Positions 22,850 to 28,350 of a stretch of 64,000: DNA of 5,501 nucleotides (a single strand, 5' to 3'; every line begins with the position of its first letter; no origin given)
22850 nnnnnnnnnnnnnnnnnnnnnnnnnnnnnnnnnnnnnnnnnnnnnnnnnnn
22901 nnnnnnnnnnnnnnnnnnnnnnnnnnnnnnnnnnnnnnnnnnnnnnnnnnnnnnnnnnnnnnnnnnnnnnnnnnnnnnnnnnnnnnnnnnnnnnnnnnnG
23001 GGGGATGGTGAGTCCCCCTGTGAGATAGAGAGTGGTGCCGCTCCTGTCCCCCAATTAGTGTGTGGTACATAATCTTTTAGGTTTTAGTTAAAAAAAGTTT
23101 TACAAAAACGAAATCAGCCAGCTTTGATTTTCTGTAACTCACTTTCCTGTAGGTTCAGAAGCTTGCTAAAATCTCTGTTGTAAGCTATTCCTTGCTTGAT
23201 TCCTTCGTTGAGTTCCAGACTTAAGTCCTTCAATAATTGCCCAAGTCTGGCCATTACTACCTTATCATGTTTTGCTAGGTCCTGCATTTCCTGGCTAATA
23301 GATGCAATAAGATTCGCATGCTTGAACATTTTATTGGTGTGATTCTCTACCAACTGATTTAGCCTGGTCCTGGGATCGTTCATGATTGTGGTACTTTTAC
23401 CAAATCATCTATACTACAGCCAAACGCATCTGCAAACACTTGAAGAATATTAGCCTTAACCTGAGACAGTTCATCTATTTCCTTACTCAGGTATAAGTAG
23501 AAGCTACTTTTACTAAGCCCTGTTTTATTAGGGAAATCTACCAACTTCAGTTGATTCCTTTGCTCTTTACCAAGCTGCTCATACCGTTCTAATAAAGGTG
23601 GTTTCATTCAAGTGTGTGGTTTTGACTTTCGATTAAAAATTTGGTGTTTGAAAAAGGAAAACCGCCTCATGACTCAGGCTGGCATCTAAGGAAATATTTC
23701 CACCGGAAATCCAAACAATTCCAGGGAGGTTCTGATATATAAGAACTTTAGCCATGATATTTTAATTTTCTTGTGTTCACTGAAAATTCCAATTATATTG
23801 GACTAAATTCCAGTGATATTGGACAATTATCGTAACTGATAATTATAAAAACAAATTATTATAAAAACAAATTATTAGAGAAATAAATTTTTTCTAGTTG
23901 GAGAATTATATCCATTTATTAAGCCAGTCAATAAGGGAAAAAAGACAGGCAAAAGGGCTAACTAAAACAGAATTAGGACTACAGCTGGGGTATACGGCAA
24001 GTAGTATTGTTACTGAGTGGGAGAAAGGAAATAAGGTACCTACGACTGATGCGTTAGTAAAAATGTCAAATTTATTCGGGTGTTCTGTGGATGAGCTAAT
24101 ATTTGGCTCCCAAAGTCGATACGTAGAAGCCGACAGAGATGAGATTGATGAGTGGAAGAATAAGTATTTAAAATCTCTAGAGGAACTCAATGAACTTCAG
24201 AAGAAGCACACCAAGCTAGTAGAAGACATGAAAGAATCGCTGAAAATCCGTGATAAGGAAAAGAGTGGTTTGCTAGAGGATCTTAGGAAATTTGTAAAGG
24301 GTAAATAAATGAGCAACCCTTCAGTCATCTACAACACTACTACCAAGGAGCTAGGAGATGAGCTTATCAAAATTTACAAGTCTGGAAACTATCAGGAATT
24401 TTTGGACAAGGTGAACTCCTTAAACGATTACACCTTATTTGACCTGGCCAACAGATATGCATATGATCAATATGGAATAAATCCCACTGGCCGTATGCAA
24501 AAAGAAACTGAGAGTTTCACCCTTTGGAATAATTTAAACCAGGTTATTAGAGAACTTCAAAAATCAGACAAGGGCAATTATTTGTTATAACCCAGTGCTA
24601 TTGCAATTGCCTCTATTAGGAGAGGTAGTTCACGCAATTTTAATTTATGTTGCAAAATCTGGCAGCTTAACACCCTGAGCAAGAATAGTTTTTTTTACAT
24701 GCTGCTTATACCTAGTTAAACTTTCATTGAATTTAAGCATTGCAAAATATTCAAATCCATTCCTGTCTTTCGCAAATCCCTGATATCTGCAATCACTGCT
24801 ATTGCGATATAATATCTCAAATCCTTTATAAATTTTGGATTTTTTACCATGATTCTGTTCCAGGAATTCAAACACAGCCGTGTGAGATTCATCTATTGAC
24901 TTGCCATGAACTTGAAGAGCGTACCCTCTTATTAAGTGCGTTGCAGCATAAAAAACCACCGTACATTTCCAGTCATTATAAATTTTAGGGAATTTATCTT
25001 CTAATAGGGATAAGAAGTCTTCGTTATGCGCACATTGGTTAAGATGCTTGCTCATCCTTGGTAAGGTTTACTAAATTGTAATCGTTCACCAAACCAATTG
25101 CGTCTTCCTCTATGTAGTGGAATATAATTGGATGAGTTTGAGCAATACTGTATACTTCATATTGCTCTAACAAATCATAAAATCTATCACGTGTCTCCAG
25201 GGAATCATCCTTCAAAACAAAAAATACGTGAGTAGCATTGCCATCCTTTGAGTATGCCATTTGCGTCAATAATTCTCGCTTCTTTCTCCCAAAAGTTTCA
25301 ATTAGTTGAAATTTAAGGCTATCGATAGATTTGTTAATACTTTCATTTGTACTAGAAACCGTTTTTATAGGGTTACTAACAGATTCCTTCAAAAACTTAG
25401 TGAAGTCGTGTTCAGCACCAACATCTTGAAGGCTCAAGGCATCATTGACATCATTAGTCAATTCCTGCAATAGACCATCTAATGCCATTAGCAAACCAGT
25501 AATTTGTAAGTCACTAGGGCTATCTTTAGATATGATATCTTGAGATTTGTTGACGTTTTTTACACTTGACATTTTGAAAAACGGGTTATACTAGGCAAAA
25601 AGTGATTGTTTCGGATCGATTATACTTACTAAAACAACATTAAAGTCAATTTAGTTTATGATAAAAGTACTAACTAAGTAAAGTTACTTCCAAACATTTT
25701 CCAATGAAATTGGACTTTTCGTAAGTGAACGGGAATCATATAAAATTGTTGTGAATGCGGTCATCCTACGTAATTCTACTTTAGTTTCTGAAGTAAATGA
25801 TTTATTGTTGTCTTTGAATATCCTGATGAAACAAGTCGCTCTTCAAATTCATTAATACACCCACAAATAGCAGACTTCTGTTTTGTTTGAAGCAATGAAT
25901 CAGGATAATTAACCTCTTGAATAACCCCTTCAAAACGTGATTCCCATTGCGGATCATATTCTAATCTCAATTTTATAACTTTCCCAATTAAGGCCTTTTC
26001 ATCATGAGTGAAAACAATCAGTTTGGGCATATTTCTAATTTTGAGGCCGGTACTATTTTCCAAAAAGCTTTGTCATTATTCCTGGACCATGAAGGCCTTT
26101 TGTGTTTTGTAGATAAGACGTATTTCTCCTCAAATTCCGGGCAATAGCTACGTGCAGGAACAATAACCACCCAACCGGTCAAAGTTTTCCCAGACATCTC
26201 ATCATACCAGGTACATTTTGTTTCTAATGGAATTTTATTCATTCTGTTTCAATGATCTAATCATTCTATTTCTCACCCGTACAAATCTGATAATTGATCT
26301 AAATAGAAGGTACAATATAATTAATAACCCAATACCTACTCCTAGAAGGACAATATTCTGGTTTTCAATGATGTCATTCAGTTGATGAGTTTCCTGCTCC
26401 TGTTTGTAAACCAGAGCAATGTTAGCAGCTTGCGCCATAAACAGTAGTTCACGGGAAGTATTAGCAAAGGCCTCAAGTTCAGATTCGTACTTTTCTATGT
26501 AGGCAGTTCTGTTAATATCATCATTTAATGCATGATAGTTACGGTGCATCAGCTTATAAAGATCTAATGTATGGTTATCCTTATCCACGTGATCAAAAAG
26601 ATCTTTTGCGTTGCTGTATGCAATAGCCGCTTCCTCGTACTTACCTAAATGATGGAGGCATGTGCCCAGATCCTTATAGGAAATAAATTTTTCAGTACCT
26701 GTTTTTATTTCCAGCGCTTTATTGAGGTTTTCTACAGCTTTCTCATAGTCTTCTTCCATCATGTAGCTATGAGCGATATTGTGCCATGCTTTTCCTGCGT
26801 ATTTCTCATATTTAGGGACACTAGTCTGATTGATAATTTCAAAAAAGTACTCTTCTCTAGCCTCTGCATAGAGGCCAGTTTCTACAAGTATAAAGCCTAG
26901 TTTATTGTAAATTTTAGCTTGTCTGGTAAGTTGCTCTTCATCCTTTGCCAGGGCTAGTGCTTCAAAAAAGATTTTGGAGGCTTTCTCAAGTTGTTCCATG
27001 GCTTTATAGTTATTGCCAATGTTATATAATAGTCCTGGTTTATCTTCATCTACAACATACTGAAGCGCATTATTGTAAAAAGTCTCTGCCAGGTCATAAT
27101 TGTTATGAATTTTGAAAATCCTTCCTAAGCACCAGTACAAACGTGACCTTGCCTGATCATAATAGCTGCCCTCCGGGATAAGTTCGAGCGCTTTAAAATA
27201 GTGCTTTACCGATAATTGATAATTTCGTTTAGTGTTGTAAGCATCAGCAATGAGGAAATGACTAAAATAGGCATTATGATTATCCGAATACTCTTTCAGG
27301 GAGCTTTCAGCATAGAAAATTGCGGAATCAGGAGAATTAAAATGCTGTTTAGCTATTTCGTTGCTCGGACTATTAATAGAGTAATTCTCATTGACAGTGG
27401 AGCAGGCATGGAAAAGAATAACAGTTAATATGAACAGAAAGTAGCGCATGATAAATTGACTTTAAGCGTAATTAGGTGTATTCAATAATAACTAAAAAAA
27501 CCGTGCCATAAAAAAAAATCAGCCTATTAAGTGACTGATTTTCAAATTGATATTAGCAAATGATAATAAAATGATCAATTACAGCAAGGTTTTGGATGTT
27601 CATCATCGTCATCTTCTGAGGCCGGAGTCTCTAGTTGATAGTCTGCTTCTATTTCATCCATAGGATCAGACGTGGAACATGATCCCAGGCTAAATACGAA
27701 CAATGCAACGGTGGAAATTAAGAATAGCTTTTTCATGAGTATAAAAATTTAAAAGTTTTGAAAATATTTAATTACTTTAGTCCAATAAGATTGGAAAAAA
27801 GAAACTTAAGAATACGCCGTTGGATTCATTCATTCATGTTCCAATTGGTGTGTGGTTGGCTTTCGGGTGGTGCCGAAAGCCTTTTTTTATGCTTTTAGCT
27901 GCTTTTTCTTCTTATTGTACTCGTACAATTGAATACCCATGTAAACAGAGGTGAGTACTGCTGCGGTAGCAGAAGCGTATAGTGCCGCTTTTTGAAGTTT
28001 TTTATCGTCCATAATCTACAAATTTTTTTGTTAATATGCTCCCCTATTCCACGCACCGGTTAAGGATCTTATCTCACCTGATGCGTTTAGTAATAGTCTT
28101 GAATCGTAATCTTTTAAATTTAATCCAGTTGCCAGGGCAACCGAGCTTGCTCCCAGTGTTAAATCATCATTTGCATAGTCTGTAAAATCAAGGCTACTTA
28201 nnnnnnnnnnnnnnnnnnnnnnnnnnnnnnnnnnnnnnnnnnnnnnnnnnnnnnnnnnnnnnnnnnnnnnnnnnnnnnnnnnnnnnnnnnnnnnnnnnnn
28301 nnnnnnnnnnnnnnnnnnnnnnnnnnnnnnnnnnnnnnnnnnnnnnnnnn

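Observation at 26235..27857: Unannotated 53-aa acidic lipoprotein ending in PCCN, paired with a TPR protein bearing both a lipobox and a C-terminal TM anchor (element 1 copy)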

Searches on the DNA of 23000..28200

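Call 83: search_rna_families(source=window, start=23000, end=28200, threshold=evalue, max_evalue=1)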
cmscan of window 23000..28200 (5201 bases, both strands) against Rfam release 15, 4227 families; matches with E-value up to 1: 4.
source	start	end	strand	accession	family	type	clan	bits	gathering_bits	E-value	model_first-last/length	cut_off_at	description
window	23089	23149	-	RF02548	Oskar_OES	Cis-reg;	-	31.2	46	0.0098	1-67/67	no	Oocyte entry signal (OES) from oskar mRNA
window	27811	27884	+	RF04181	rteR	Gene; sRNA;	-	26.3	72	0.69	1-84/84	no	rteR sRNA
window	27541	27622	-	RF00321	snoZ247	Gene; snRNA; snoRNA; CD-box;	-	25.5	38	0.085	1-139/139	no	Small nucleolar RNA Z247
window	24268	24347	-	RF02172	RFPL3-AS1_2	Gene; lncRNA;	-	16.8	40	0.63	1-71/71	no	RFPL3 antisense RNA 1 conserved region 2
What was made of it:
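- Tried and rejected: Nothing significant; the rteR hit scores 26 bits, E 0.69 (call 83).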

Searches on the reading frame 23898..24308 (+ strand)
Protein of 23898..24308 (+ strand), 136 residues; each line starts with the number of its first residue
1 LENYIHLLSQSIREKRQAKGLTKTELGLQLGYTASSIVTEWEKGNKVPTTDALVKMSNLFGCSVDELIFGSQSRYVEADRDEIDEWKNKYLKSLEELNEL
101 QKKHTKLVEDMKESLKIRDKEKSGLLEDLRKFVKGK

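Call 8: search_protein_families(library=ncbifam, proteins=[window:23898-24308:+], max_evalue=0.01)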
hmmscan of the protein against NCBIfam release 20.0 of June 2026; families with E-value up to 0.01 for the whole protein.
window:23898-24308:+ (136 aa): 7 families
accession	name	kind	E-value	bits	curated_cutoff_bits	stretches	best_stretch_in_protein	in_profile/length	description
NF041951.1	phage_RstR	subfamily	3.5e-11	43.3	80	1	9-108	4-95/108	RstR family transcriptional repressor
NF007257.0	PRK09706.1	subfamily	7.6e-09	35.5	101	1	7-115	5-115/135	transcriptional repressor DicA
NF047948.1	male_kill_WMK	equivalog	0.00012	21.6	300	1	9-122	164-268/300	WO male-killing family protein Wmk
TIGR00270.2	TIGR00270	equivalog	0.00014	21.7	110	1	9-63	77-130/159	multiprotein bridging factor aMBF1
TIGR03070.1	couple_hipB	subfamily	0.00028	20.8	71.65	1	8-62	3-56/58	type II toxin-antitoxin system Y4mF family antitoxin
NF050110.1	TransRegBldD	equivalog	0.0035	17.1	250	1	3-110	4-105/162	transcriptional regulator BldD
TIGR03830.1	CxxCG_CxxCG_HTH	subfamily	0.0076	16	61.8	0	7-50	65-107/127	type II TA system antitoxin MqsA family protein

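Call 34: search_protein_families(library=padloc, proteins=[window:23898-24308:+], max_evalue=0.01)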
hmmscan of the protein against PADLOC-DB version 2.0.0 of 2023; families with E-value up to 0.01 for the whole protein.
window:23898-24308:+ (136 aa): 14 families
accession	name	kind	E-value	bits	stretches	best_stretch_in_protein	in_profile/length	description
PDLC03951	RmrA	-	1.6e-10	38.6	1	9-68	10-68/400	-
PDLC02926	HTH_VI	-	1.7e-10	39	1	8-84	2-77/92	-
PDLC03947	RmrA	-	2.2e-07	28.1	1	6-65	10-68/383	-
PDLC03954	RmrA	-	9.4e-07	26.1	1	8-128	11-129/380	-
PDLC03952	RmrA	-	6.3e-06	23.3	1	7-60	22-74/395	-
PDLC03955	RmrA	-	4.6e-05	20.8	1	15-65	28-77/371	-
PDLC04142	capH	-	5.5e-05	22.2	1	3-116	2-99/103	capH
PDLC03949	RmrA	-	0.00017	18.6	1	13-64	8-58/363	-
PDLC03948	RmrA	-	0.00019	18.5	1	9-58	10-58/397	-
PDLC03956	RmrA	-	0.00024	18.3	1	9-59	10-60/399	-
PDLC04762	PDC-M64C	-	0.00073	17.6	1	11-66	31-85/97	-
PDLC03519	REase_II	-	0.0023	15.7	1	52-122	40-115/222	Type II restriction enzyme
PDLC04760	PDC-M64C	-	0.0059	15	0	8-63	27-81/93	-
PDLC04775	PDC-M69A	-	0.0062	15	1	5-88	5-87/113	-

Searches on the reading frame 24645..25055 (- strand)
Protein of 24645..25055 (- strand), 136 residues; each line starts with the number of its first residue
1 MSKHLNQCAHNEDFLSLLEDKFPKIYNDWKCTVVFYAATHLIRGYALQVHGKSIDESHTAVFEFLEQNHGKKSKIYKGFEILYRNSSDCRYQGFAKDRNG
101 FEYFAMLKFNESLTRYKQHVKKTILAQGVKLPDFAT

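Call 7: search_protein_families(library=pfam, proteins=[window:24645-25055:-], max_evalue=0.01)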
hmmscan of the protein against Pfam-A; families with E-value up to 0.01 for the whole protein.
window:24645-25055:- (136 aa): 0 families

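Call 32: search_protein_families(library=phrogs, proteins=[window:24645-25055:-], max_evalue=0.001)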
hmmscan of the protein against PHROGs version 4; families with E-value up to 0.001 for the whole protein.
window:24645-25055:- (136 aa): 0 families

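Call 34: search_protein_families(library=padloc, proteins=[window:24645-25055:-], max_evalue=0.01)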
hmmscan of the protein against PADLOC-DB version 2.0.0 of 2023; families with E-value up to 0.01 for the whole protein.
window:24645-25055:- (136 aa): 1 family
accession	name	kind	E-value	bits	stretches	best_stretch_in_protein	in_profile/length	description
PDLC01170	TPR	-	0.007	13.7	1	53-124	277-345/368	TPR repeats containing protein fused to cold shock-like domain (OB-fold)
